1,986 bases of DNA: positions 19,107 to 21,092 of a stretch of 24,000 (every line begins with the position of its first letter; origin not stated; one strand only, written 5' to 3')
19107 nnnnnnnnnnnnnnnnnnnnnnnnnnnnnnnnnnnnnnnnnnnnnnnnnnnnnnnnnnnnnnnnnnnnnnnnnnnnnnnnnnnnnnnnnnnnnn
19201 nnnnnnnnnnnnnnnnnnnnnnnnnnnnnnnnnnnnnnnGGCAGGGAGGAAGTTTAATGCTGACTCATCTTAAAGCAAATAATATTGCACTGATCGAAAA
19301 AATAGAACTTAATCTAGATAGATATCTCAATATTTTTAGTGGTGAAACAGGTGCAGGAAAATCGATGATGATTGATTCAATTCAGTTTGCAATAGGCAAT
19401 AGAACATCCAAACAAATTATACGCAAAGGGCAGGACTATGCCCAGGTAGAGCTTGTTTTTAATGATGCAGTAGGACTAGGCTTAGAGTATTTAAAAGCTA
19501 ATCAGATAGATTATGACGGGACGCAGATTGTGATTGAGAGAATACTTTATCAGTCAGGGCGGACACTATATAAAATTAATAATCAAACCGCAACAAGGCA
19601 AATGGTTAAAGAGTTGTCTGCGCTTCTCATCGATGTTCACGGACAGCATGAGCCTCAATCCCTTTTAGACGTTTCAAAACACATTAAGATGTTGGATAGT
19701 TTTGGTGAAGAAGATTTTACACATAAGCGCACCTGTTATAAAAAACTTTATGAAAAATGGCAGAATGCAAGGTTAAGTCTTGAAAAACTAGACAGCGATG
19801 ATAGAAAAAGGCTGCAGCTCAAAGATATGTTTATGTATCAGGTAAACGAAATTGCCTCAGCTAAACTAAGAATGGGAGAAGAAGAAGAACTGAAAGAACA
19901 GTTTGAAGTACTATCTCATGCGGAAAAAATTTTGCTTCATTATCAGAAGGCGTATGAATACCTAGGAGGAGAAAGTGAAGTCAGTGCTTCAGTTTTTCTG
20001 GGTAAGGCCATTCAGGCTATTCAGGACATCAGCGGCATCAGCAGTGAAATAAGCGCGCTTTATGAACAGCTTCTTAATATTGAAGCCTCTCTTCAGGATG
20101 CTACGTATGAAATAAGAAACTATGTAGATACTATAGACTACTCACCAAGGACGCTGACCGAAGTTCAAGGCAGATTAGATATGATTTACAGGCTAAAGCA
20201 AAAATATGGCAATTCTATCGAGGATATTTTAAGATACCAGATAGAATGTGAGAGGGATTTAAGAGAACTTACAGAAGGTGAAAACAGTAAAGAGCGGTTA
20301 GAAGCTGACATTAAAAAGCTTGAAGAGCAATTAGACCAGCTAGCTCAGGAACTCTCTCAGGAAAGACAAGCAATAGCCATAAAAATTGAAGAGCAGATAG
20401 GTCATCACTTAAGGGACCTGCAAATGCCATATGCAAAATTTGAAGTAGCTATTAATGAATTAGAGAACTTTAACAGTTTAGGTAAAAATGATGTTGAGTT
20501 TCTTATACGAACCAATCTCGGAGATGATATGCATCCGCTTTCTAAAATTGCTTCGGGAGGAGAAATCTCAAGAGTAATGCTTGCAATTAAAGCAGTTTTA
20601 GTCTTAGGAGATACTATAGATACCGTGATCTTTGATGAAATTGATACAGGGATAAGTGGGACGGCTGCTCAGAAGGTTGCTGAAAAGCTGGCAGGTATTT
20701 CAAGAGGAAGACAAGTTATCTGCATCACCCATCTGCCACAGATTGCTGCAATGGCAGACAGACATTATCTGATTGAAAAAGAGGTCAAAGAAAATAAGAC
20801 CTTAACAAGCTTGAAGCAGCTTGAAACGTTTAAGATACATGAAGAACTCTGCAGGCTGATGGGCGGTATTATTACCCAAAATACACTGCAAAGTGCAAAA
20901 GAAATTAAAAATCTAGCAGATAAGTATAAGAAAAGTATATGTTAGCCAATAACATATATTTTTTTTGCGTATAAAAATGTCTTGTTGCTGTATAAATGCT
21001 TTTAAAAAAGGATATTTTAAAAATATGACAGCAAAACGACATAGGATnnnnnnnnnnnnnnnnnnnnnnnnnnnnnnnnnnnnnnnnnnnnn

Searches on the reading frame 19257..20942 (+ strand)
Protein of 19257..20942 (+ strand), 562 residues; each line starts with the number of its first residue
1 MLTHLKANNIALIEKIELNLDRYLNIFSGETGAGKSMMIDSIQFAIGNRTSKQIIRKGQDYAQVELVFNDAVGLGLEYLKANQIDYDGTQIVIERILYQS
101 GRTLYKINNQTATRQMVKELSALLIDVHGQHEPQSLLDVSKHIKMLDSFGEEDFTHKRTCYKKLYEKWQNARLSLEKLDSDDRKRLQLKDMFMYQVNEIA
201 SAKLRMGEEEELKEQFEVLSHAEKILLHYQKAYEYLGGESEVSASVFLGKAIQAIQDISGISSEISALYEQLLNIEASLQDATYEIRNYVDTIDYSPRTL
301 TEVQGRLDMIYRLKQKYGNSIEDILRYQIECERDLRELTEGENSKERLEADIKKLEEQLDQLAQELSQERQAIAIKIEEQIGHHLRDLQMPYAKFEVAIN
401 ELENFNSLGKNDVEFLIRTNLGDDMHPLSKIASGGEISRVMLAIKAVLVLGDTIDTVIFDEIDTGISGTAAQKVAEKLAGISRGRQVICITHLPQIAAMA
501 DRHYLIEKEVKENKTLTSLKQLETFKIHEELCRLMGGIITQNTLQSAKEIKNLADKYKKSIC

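Call 45: search_protein_families(library=pfam, proteins=[window:19257-20942:+], max_evalue=0.0001)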
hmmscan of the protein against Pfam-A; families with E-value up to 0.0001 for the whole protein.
window:19257-20942:+ (562 aa): 3 families
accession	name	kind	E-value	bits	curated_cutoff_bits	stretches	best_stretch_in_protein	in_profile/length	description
PF02463.25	SMC_N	-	2.1e-18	67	40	1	12-509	12-214/220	RecF/RecN/SMC N terminal domain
PF13476.12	AAA_23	-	1.2e-06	29.7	27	0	5-306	2-155/201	AAA domain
PF13175.12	AAA_15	-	3e-05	24.3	32.1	0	2-497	3-374/374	AAA ATPase domain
